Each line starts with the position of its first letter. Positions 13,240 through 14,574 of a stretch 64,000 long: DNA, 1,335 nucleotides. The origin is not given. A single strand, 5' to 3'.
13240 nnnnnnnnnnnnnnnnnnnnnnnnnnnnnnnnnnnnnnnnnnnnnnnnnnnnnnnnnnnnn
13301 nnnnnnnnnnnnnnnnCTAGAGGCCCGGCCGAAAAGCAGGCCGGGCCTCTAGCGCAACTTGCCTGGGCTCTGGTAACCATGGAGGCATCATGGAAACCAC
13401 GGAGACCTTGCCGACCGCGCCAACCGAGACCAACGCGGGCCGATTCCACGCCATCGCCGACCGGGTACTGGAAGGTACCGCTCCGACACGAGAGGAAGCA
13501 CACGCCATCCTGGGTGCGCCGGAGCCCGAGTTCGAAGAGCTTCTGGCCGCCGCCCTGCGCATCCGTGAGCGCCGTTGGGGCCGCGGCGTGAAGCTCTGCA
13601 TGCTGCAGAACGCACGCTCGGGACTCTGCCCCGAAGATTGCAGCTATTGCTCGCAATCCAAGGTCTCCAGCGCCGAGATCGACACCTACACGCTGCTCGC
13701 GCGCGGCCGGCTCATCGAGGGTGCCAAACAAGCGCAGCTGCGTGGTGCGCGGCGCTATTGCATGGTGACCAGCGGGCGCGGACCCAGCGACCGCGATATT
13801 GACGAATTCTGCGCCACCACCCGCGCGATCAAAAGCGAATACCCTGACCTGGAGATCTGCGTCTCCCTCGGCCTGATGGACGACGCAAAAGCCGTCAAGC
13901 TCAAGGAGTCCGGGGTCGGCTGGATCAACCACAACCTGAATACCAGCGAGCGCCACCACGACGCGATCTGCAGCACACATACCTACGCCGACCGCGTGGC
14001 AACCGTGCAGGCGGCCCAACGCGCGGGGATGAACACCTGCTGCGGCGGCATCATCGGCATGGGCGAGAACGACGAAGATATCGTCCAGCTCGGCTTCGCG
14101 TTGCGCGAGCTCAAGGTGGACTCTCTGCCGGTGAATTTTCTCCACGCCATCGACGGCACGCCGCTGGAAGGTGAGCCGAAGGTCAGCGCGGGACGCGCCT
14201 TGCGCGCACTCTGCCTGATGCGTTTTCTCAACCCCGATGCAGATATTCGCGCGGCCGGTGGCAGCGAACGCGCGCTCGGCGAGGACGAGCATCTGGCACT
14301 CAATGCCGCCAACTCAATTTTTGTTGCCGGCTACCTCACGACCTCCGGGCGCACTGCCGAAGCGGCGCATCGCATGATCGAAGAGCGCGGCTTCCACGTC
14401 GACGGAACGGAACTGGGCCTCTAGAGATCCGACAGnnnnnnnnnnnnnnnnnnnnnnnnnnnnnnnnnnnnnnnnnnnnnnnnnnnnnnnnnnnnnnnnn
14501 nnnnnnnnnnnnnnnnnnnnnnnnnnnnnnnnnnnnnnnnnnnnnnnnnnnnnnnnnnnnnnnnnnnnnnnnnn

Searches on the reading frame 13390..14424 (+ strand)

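Call 67: search_protein_families(library=pfam, proteins=[window:13390-14424:+], max_evalue=0.0001)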
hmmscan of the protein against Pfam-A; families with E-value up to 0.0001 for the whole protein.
window:13390-14424:+ (344 aa): 2 families
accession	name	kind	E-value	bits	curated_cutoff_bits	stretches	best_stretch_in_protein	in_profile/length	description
PF04055.27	Radical_SAM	-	6.9e-22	78.8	29.5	1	79-233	6-161/166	Radical SAM superfamily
PF06968.18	BATS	-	1.3e-20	73.8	22.2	1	247-335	1-87/88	Biotin and Thiamin Synthesis associated domain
